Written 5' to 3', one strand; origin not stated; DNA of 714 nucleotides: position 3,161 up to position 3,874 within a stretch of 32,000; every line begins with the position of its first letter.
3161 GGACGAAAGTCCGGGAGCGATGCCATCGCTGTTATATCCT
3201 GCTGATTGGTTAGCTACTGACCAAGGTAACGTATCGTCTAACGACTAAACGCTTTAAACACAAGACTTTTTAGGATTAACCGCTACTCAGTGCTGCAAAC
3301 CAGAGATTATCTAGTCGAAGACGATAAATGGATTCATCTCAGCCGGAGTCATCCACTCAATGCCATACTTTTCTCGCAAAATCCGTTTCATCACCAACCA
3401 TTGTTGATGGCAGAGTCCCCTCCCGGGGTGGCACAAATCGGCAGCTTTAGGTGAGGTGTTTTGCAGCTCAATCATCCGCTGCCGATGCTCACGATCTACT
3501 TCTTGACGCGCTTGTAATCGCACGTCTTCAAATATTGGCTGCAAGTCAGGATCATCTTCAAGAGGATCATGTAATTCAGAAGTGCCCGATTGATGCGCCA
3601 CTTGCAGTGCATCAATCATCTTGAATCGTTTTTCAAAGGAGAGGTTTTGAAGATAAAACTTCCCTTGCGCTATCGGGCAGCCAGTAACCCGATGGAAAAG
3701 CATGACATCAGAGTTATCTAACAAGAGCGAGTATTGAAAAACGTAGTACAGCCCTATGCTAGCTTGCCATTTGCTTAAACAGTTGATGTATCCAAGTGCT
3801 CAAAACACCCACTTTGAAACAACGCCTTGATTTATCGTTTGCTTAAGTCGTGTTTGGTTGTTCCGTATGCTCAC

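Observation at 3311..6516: Co-directional array of six small, mutually unrelated ORFs of unknown function with patchy low GC, wedged between the BlaI-like gene and a macro-domain gene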

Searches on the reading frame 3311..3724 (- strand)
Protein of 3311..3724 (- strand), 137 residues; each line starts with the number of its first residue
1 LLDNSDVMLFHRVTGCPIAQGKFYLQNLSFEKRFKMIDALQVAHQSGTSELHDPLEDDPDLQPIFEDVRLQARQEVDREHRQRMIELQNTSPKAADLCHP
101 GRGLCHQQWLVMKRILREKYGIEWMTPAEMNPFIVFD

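Call 3: search_protein_families(library=pfam, proteins=[window:3311-3724:-], max_evalue=1)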
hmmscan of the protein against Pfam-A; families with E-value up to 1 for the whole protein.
window:3311-3724:- (137 aa): 1 family
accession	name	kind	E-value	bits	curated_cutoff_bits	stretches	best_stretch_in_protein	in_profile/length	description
PF22566.2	UBA_8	-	0.16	12.2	26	1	10-27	10-27/46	UBA-like domain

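Call 5: search_protein_families(library=ncbifam, proteins=[window:3311-3724:-], max_evalue=1)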
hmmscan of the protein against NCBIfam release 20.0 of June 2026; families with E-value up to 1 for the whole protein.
window:3311-3724:- (137 aa): 0 families

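Call 6: search_protein_families(library=padloc, proteins=[window:3311-3724:-], max_evalue=1)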
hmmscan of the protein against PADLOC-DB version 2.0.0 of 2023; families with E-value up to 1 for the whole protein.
window:3311-3724:- (137 aa): 0 families

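Call 7: search_protein_families(library=phrogs, proteins=[window:3311-3724:-], max_evalue=1)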
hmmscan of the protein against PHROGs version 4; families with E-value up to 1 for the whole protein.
window:3311-3724:- (137 aa): 1 family
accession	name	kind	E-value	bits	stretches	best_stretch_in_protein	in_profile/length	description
phrog_17856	-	unknown function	0.35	12.2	0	62-88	27-55/58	-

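Call 32: search_solved_structures(query=window:3311-3724:-, max_evalue=10)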
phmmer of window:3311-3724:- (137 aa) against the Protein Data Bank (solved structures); distinct sequences matched with E-value up to 10: 2.
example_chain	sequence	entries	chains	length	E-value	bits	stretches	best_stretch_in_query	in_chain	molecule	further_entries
1a1s_A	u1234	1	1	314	1.4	12.1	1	41-85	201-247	ORNITHINE CARBAMOYLTRANSFERASE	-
1pvv_A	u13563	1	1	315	1.4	12.1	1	41-85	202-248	Ornithine carbamoyltransferase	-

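Call 43: find_homologous_proteins(query=window:3311-3724:-, max_evalue=0.001)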
Query window:3311-3724:- (137 aa): 9 proteins with E <= 0.001 among 13 candidates.
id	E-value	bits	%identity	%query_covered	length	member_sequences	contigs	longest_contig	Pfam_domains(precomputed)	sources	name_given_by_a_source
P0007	2.7e-89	314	100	100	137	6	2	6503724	-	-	-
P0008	2.7e-67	243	79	100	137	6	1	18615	-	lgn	-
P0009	1.3e-63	231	88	86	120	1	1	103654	-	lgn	-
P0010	6.5e-55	203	90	74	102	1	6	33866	-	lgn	-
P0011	6.0e-53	196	87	74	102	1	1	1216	-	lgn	-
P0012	3.8e-44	168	80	74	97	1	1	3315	-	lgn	-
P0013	5.9e-41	158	76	72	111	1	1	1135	-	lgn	-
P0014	1.2e-37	147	76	71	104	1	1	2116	-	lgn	-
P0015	7.8e-27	112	82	50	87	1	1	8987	-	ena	-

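Call 61: search_protein_representatives(protein=window:3314-3703:-)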
Query: 130 residues. Proteins with E-value up to 0.001 (for the whole library): 631; up to 1e-10: 45; up to 1e-30: 1. The best 150 are listed.
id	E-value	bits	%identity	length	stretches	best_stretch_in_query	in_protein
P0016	7.9e-38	145.6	52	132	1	1-130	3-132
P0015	2.1e-27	111.9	82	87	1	29-95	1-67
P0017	7.5e-27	110.1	44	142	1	2-130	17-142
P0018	5.5e-21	91.1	46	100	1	36-130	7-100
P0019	6.9e-21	90.8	40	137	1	1-129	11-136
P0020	1.8e-18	83.0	39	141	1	4-130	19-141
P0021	1.8e-18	83.0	35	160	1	2-130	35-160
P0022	1.8e-18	83.0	40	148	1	5-130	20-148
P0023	2.0e-18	82.8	38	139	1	3-130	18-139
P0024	2.2e-18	82.7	40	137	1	3-130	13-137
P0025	5.2e-18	81.5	40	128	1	3-130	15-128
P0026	4.8e-17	78.4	38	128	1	1-130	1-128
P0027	1.1e-16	77.2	36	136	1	1-125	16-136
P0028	6.7e-16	74.7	39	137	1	1-130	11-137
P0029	7.9e-16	74.5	36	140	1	1-130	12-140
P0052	5.3e-11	58.8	57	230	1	39-130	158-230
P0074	8.4e-10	55.0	40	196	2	100-129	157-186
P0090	4.3e-09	52.7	49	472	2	92-130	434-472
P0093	4.8e-09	52.5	40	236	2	95-130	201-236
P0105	1.0e-08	51.4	49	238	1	44-130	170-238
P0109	1.1e-08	51.3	50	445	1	40-130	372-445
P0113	1.3e-08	51.1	51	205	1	40-130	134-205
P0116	1.8e-08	50.7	48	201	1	43-130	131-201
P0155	1.1e-07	48.1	47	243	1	38-130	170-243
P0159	1.5e-07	47.7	40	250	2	3-63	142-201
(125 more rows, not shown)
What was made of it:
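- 3311..3724 (-): ORF1, 137 aa, acidic and soluble. It belongs to a large unnamed family with the motif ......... ... RGxCHxxW ... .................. 631 representative clusters at E<=1e-3 (call 61).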

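Call 62: search_protein_families(library=pfam, proteins=[P0090, P0109, P0052, P0105, P0093, P0155, P0159, P0113, P0116, P0074], max_evalue=0.01)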
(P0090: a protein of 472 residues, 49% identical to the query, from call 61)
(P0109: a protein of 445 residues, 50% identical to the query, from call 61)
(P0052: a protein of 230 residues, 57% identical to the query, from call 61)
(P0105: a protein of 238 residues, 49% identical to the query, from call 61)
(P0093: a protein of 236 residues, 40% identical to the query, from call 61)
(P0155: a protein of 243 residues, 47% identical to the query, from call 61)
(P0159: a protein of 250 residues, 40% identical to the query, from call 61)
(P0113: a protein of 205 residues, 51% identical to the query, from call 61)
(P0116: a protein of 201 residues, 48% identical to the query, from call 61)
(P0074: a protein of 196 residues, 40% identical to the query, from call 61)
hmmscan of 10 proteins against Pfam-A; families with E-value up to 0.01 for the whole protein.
P0090 (472 aa): 0 families

P0109 (445 aa): 1 family
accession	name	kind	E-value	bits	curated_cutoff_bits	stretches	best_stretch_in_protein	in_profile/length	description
PF00014.29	Kunitz_BPTI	-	6.6e-11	42.7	21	1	35-85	2-53/53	Kunitz/Bovine pancreatic trypsin inhibitor domain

P0052 (230 aa): 1 family
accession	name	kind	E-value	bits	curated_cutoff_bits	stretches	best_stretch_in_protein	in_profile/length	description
PF14338.12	Mrr_N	-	2e-11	44.3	29.5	1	71-156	4-86/87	Mrr N-terminal domain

P0105 (238 aa): 6 families
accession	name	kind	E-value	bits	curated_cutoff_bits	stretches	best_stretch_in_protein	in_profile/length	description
PF00515.34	TPR_1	-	1.9e-05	24.7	27.8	0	36-67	2-33/34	Tetratricopeptide repeat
PF13428.12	TPR_14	-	7.8e-05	23.4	23.5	0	36-76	2-42/44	Tetratricopeptide repeat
PF07719.23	TPR_2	-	0.00013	22.3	27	0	72-100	4-32/34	Tetratricopeptide repeat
PF13414.12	TPR_11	-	0.00063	19.8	26.8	0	49-76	8-35/42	TPR repeat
PF13431.12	TPR_17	-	0.0064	17.1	24.4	0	58-85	2-29/34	Tetratricopeptide repeat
PF13424.12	TPR_12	-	0.0091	16.6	30.1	0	36-100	4-76/77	Tetratricopeptide repeat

P0093 (236 aa): 0 families

P0155 (243 aa): 0 families

P0159 (250 aa): 0 families

P0113 (205 aa): 0 families

P0116 (201 aa): 0 families

P0074 (196 aa): 0 families
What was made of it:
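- Tried and rejected: Mrr_N, TPR and Kunitz fusions gave no coherent hint (call 62).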

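Call 64: search_solved_structures(query=A4, max_evalue=1)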
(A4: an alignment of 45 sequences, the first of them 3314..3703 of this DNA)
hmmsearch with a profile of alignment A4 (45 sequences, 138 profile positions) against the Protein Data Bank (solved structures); distinct sequences matched with E-value up to 1: 18.
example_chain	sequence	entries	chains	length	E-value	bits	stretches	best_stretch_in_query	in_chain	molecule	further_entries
2cp9_A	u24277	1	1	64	0.028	17.7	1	7-47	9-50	Elongation factor Ts, mitochondrial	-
3mmp_A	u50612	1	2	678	0.057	16.7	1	4-34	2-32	Elongation factor Tu 2, Elongation factor Ts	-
6xyw_Bd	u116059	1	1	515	0.059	16.7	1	55-120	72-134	At1g64880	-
4r71_A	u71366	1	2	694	0.06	16.6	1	4-34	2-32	Elongation factor Ts, Elongation factor Tu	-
1efu_B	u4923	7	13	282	0.16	15.2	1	5-34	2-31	ELONGATION FACTOR TS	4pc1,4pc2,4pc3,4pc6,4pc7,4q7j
1aip_C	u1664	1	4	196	0.21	14.9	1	8-40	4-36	ELONGATION FACTOR TS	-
3agp_A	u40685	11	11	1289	0.23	14.8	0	4-34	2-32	Elongation factor Ts, Elongation factor Tu, LINKER, Q beta replicase | Elongation factor Ts, Elongation factor Tu 1, LINKER, Q beta replicase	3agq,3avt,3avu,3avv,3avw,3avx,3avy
4wwf_A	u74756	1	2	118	0.25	14.6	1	35-85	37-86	Nickel and cobalt resistance protein CnrR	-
3epv_A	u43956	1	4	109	0.32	14.3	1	35-85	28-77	Nickel and cobalt resistance protein cnrR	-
2y3h_A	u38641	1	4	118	0.33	14.2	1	33-86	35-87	NICKEL AND COBALT RESISTANCE PROTEIN CNRR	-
7m4n_A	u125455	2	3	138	0.37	14.1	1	48-85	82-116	E3 ubiquitin-protein ligase RNF216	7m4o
4wwb_A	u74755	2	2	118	0.38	14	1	35-85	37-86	Nickel and cobalt resistance protein CnrR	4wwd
2y39_A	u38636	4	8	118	0.4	14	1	35-86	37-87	NICKEL AND COBALT RESISTANCE PROTEIN CNRR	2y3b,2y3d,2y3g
7vmx_A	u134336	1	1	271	0.42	13.9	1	5-44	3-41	Elongation factor Ts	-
4wp2_A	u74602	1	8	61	0.5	13.6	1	5-48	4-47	Putative mRNA export protein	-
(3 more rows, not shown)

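Call 68: find_related_loci(query=A5, collection=metagenome_contigs, flank=8000)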
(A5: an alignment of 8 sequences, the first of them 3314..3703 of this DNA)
Query A5 (130 aa) in metagenome_contigs; peptide patterns used: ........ (x = any residue, [..] = any of these).
180 stretches matched a pattern; 48 encode a relative of the query (tblastn E <= 1e-3); 48 distinct loci.
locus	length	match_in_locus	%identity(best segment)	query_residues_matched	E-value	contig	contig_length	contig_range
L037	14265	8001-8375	38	3-130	5e-26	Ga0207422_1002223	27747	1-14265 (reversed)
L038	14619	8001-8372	37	3-130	2e-23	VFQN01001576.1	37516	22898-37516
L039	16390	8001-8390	33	1-130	1e-18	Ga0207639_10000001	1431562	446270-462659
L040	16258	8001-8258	46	44-130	2e-18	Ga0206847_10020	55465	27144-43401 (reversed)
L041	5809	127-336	43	44-130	5e-18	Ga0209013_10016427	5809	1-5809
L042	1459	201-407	38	45-130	6e-16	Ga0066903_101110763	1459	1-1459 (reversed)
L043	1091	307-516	40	42-130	2e-15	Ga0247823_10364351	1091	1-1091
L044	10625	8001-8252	35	30-130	3e-15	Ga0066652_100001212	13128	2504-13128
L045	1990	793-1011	39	43-130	5e-15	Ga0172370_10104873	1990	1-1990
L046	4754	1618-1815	38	45-130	7e-15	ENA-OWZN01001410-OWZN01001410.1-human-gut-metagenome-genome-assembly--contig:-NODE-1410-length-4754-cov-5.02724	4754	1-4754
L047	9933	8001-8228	37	38-130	1e-14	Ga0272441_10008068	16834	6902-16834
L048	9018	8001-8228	37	38-130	1e-14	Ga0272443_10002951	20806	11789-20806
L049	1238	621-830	40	45-130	2e-13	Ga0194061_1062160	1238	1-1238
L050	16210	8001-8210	40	45-130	2e-13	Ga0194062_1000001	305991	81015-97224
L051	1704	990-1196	36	45-130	5e-13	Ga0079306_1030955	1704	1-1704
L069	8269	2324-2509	35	68-130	5e-9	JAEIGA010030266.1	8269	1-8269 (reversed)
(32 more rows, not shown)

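Call 72: search_protein_families(library=pfam, alignment_id=A6, max_evalue=0.0001)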
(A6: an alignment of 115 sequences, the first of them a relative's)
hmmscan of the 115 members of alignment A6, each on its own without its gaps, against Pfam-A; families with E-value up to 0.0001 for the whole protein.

A. member 1, L037:5174-6232:+ (353 aa): 2 families
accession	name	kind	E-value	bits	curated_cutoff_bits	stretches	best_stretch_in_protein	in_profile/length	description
PF03150.19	CCP_MauG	-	9.6e-56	189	25.6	1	74-221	2-148/149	Di-haem cytochrome c peroxidase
PF00034.26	Cytochrom_C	-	5e-05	25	21.3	0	77-147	2-49/90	Cytochrome c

B. families by the number of members that match (of 115 scanned): 113 families (the first 25 are shown)
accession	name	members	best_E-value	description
PF07394.17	DUF1501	2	1.2e-152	Protein of unknown function (DUF1501)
PF07724.20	AAA_2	2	2e-75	AAA domain (Cdc48 subfamily)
PF17871.7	AAA_lid_9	2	6e-35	AAA lid domain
PF07669.17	Eco57I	2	3.9e-33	Eco57I restriction-modification methylase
PF17761.7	DUF1016_N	2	9.6e-33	DUF1016 N-terminal domain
PF10431.15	ClpB_D2-small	2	2.7e-29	C-terminal, D2-small domain, of ClpB protein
PF00004.35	AAA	2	1.2e-25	ATPase family associated with various cellular activities (AAA)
PF01757.29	Acyl_transf_3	2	2.2e-23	Acyltransferase domain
PF07728.20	AAA_5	2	1.3e-19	AAA domain (dynein-related subfamily)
PF04851.21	ResIII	2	1.5e-17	Type III restriction enzyme, res subunit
PF13191.12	AAA_16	2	2.8e-08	AAA ATPase domain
PF00158.32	Sigma54_activat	2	4.1e-08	Sigma-54 interaction domain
PF04860.17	Phage_portal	1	1.9e-135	Phage portal protein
PF00890.30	FAD_binding_2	1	2.2e-98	FAD binding domain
PF07587.16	PSD1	1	7.2e-92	Protein of unknown function (DUF1553)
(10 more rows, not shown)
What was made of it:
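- Some neighbours of ORF1 relatives are restriction-modification genes or a phage portal gene (call 72).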

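Call 73: search_protein_families(library=pfam, proteins=[L069:4-489:+, L069:559-1104:+, L069:1153-1476:+, L069:1490-1786:+, L069:1823-2176:+, L069:2505-2840:+, L069:2844-3176:+, L069:3172-3546:+, L069:4205-4525:+, L069:6032-6745:+], max_evalue=0.01)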
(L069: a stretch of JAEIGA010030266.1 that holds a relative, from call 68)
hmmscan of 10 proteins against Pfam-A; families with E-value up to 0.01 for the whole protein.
L069:4-489:+ (162 aa): 1 family
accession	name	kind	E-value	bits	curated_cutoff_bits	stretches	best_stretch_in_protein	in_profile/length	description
PF00303.24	Thymidylat_synt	-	5.9e-50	170.3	24.3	1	2-157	109-262/266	Thymidylate synthase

L069:559-1104:+ (182 aa): 1 family
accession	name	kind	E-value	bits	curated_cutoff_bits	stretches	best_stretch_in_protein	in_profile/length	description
PF00186.24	DHFR_1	-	1.5e-40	138.9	25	1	5-171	2-159/159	Dihydrofolate reductase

L069:1153-1476:+ (108 aa): 7 families
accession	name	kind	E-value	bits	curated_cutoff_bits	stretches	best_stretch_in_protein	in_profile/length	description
PF12368.13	Rhodanese_C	-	7.8e-05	23.4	26.9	0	15-48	22-56/66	Rhodanase C-terminal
PF05129.18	Zn_ribbon_Elf1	-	0.00095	19.7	29.8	0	53-94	24-65/79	Transcription elongation factor Elf1 like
PF13408.12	Zn_ribbon_recom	-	0.0014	19.4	25.3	0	54-89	8-41/58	Recombinase zinc beta ribbon domain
PF14354.12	Lar_restr_allev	-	0.0027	18.4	28.6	0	51-83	3-33/58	Restriction alleviation protein Lar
PF14803.11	Zn_ribbon_Nudix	-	0.003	17.9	25.6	0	18-45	3-28/34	Nudix N-terminal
PF16988.10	Vps36-NZF-N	-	0.0057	16.5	27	0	13-33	31-51/65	Vacuolar protein sorting 36 NZF-N zinc-finger domain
PF20120.5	DUF6510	-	0.0065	16.8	26.4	0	50-101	25-77/86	Family of unknown function (DUF6510)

L069:1490-1786:+ (99 aa): 0 families

L069:1823-2176:+ (118 aa): 0 families

L069:2505-2840:+ (112 aa): 0 families

L069:2844-3176:+ (111 aa): 0 families

L069:3172-3546:+ (125 aa): 1 family
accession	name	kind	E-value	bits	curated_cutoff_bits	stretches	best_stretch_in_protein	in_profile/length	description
PF14007.11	YtpI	-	0.0027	18.4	29.4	0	45-90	37-79/87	YtpI-like protein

L069:4205-4525:+ (107 aa): 0 families

L069:6032-6745:+ (238 aa): 1 family
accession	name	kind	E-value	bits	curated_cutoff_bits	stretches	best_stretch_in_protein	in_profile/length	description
PF02308.21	MgtC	-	5.3e-37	127.3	31.4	1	23-149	1-120/121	MgtC family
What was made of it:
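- One ORF1 relative sits in a ThyA/DHFR small-gene array of unclear origin, possibly phage-like (my reading) (call 73).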

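Call 74: find_related_loci(query=A5, collection=viral_contigs, flank=5000)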
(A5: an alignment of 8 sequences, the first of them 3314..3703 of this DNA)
Query A5 (130 aa) in viral_contigs; peptide patterns used: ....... (x = any residue, [..] = any of these).
6 stretches matched a pattern, but none encodes a relative of the query by tblastn (E <= 1e-3).

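Call 86: predict_structure(alignment_id=A4)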
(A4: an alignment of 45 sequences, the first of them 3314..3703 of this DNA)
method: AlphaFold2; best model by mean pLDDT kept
length: 130 residues; sequences in the alignment: 45
mean_pLDDT: 97.1   pTM: 0.87
mean pLDDT of the five models: 97.1, 96.8, 96.6, 96.1, 96.1
residues with pLDDT >= 90: 129; 70-90: 1; 50-70: 0; < 50: 0
segments of 3 or more residues with pLDDT < 50: none
pLDDT, mean of each block of 10 residues (from residue 1): 96 97 98 98 97 98 98 98 97 94 98 98 95
secondary structure, 60 per line:
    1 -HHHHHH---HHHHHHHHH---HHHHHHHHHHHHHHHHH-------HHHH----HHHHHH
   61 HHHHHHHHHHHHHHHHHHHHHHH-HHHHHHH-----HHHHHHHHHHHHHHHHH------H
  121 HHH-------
elements in order: H2-7 H11-19 H23-39 H47-50 H55-83 H85-91 H97-113 H120-123
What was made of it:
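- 3311..3724 (-): The AlphaFold2 model has pLDDT 97.1 and pTM 0.87 and is all-alpha (call 86).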

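Call 88: fold_search(model_id=the predicted structure, library=pdb)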
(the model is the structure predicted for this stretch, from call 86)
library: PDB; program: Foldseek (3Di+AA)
matches with E <= 10: 7; with E <= 0.001: 0
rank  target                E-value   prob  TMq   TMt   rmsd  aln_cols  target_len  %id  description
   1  4pof_A                4.1e+00  0.20  0.20  0.11   5.8        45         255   13  PfMCM N-terminal domain without DNA (released 2014-04-09)
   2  5iy0_A                4.6e+00  0.18  0.20  0.11   5.8        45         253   13  PfMCM N-terminal domain double hexamer (released 2016-07-13)
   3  4ywl_A                5.8e+00  0.16  0.18  0.10   5.7        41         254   15  Pyrococcus furiosus MCM N-terminal domain F179A point mutant pentameric ring (released 2015-09-23)
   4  8q6o_4                6.1e+00  0.07  0.19  0.11  12.8        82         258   13  X. laevis CMG dimer bound to dimeric DONSON - without ATPase (released 2023-10-18)
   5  4ywm_A                6.5e+00  0.14  0.19  0.11   5.8        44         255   14  Pyrococcus furiosus MCM N-terminal domain beta-turn triple mutant pentameric ring (released 2015-09-23)
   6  2ppb_D                7.3e+00  0.03  0.23  0.04  11.5       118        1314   15  Crystal structure of the T. thermophilus RNAP polymerase elongation complex with the ntp substrate analog and antibiot (released 2007-07-17)
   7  4ywk_A                9.1e+00  0.12  0.18  0.13   5.7        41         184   15  Pyrococcus furiosus MCM N-terminal domain with Zinc-binding subdomain B deleted (released 2015-09-23)

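Call 90: fold_search(model_id=the predicted structure, library=viral)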
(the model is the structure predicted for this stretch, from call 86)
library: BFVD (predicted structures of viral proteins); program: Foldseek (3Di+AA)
matches with E <= 10: 10; with E <= 0.001: 0
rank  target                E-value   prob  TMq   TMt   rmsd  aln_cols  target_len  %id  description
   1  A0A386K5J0            2.1e+00  0.12  0.20  0.10   8.7        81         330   18  Uncharacterized protein [Dickeya phage vB_DsoM_JA11]
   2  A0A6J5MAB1            4.3e+00  0.09  0.21  0.30   9.2        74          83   20  Uncharacterized protein [uncultured Caudovirales phage]
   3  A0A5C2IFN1            4.8e+00  0.07  0.16  0.06   9.2        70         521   18  (no name in the UniProt tables at hand)
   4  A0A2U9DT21            5.4e+00  0.08  0.18  0.28  12.1        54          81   20  Uncharacterized protein [Escherichia phage ST32]
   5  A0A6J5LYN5            5.7e+00  0.03  0.17  0.18  10.4       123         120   10  Uncharacterized protein [uncultured Caudovirales phage]
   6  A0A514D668            6.0e+00  0.12  0.27  0.12   8.2        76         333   13  (no name in the UniProt tables at hand)
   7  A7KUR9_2              6.0e+00  0.01  0.14  0.03  21.4       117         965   15  (no name in the UniProt tables at hand)
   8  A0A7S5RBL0            6.4e+00  0.01  0.12  0.07  18.4       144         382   17  (no name in the UniProt tables at hand)
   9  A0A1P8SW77            7.6e+00  0.05  0.15  0.17  12.3        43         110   16  ORF13 [psittacine adenovirus 4]
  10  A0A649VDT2            9.0e+00  0.03  0.27  0.25  15.2       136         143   12  Tail assembly chaperone [Mycobacterium phage Indlulamithi]
